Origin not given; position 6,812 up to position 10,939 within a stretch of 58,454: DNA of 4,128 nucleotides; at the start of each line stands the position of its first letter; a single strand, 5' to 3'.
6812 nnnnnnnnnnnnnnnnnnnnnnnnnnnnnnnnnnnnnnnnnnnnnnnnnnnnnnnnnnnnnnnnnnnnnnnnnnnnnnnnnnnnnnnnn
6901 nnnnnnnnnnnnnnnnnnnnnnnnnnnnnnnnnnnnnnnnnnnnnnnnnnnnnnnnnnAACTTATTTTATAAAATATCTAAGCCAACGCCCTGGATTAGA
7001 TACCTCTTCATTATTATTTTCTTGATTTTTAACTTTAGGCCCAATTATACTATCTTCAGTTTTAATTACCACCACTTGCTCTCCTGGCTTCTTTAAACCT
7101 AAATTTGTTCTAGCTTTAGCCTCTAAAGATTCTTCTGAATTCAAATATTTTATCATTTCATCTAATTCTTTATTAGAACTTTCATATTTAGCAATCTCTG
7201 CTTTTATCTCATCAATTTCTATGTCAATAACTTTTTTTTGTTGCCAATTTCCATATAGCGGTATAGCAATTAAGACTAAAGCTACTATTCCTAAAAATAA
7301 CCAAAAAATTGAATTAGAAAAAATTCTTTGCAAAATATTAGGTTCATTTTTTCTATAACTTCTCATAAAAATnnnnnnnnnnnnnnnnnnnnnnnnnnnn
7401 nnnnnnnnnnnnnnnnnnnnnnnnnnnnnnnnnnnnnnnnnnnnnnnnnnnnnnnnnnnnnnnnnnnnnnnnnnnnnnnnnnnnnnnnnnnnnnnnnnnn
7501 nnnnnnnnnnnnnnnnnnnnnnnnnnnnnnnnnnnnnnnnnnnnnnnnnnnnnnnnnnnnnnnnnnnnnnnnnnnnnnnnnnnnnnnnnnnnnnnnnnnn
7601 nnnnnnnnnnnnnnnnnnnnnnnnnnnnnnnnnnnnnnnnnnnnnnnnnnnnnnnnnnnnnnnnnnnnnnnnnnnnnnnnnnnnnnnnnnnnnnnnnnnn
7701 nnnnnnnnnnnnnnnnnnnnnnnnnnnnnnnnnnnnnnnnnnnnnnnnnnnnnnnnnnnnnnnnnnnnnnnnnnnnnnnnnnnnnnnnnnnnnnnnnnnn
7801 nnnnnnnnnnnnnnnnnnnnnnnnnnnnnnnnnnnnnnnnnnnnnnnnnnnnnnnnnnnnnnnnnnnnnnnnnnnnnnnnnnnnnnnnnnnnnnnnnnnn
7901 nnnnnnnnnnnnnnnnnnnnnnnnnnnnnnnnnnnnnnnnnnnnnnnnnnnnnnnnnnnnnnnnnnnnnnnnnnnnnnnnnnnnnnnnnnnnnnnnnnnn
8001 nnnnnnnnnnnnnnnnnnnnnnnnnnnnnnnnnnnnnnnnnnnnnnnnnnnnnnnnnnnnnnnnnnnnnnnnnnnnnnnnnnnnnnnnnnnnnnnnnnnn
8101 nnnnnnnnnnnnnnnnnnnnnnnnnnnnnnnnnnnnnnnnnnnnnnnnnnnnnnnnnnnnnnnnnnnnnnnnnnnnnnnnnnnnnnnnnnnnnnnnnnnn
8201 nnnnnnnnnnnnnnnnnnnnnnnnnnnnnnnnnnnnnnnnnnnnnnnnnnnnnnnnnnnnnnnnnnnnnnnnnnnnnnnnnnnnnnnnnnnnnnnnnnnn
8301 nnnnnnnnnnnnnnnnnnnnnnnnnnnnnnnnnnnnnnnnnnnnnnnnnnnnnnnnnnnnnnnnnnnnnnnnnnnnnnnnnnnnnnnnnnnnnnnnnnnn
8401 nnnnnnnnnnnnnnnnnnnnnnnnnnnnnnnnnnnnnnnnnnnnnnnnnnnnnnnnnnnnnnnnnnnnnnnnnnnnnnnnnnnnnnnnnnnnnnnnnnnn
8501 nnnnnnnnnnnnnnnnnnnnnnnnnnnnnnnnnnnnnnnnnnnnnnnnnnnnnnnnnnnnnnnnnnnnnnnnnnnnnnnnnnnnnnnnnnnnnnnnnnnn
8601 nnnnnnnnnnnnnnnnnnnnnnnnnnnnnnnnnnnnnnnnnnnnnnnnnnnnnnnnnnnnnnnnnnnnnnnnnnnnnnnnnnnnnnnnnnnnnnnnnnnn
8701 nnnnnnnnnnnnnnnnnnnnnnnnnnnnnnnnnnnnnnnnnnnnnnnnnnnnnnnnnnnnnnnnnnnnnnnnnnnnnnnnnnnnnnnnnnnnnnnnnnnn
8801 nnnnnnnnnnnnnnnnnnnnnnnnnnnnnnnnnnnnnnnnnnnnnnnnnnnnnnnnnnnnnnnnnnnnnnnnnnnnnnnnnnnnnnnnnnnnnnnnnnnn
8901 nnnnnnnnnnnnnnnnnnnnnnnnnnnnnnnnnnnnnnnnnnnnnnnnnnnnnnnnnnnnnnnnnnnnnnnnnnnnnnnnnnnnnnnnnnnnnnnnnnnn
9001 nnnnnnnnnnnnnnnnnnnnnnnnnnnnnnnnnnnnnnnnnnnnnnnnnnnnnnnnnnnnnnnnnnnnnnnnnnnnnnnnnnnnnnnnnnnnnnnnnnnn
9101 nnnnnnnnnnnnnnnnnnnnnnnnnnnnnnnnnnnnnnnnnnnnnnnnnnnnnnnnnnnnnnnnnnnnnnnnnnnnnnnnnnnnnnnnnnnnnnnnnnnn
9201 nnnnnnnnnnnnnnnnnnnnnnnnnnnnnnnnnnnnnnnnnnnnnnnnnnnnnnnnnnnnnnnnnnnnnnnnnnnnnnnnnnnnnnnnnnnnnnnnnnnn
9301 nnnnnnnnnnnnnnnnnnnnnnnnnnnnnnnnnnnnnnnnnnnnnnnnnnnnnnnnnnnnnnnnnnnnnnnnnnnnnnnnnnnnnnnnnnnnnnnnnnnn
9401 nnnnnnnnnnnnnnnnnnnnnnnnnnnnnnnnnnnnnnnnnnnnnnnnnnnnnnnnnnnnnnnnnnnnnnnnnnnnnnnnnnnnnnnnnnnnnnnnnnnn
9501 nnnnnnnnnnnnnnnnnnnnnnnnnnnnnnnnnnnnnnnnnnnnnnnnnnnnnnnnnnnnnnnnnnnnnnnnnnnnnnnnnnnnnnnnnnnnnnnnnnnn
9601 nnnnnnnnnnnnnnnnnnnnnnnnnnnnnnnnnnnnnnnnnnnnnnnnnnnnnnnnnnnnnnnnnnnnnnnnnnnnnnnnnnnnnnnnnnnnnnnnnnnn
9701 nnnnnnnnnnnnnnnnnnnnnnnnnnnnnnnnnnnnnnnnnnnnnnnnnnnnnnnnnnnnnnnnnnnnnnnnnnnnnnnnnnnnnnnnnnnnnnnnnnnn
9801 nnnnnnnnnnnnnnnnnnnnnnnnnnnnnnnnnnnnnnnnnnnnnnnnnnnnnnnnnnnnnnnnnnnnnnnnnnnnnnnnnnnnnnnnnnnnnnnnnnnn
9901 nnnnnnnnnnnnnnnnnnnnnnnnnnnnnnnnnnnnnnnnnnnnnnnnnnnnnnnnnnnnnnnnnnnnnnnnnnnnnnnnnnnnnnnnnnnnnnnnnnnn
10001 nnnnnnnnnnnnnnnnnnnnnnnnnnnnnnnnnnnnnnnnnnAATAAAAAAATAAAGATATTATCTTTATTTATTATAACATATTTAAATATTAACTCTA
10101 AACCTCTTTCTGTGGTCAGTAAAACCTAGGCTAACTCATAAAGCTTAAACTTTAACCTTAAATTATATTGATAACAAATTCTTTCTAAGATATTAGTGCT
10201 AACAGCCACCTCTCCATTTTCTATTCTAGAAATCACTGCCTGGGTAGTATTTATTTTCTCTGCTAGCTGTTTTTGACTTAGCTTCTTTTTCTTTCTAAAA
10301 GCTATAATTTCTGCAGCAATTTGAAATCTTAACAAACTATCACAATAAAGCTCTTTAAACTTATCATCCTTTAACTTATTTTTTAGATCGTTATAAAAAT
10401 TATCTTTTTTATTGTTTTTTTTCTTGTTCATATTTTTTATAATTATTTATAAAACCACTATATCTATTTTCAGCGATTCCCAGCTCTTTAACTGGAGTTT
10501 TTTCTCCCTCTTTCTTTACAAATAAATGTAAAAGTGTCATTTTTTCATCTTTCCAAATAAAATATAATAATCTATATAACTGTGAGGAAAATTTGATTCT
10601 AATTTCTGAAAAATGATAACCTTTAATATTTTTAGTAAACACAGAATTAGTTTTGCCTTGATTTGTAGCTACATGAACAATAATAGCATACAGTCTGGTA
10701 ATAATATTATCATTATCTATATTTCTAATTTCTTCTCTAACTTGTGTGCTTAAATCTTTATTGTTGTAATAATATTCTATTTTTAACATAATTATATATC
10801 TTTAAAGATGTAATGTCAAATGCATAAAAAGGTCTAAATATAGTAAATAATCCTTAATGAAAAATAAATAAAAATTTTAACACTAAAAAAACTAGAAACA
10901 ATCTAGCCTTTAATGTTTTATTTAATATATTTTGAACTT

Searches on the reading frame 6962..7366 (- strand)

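Call 12: search_protein_families(library=pfam, proteins=[window:6962-7366:-], max_evalue=0.001)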
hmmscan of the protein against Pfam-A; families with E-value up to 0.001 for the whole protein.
window:6962-7366:- (134 aa): 1 family
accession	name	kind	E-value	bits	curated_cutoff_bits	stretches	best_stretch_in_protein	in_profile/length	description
PF04977.20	DivIC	-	1.2e-12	47.8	28.9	1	28-102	3-78/80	Septum formation initiator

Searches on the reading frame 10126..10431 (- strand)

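Call 12: search_protein_families(library=pfam, proteins=[window:10126-10431:-], max_evalue=0.001)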
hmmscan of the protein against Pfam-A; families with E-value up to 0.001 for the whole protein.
window:10126-10431:- (101 aa): 6 families
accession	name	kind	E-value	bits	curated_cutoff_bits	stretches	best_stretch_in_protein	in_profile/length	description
PF01381.28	HTH_3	-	1.3e-12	48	23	1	43-86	2-45/55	Helix-turn-helix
PF13560.12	HTH_31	-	3.3e-08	34.2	27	1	39-86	3-51/64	Helix-turn-helix domain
PF13443.12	HTH_26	-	5.9e-08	33.3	22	1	45-90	5-51/63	Cro/C1-type HTH DNA-binding domain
PF13744.12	HTH_37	-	6.4e-07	29.5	27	1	34-76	15-57/80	Helix-turn-helix domain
PF12844.13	HTH_19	-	5.3e-06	26.7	30.2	1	46-92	8-54/64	Helix-turn-helix domain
PF22495.2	HTH_92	-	0.00024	20.8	27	1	44-74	2-32/45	RsaL-like HTH domain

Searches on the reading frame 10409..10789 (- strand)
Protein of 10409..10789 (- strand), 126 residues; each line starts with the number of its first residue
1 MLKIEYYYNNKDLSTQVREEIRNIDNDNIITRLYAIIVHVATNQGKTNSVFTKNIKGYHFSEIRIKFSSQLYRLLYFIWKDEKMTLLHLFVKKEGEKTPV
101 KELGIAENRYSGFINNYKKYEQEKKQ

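Call 11: search_protein_families(library=pfam, proteins=[window:10409-10789:-], max_evalue=0.001)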
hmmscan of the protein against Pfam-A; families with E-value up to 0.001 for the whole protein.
window:10409-10789:- (126 aa): 1 family
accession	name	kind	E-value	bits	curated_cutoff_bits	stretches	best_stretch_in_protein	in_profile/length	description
PF05973.20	Gp49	-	6.4e-13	49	23.9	1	40-110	21-89/90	Phage derived protein Gp49-like (DUF891)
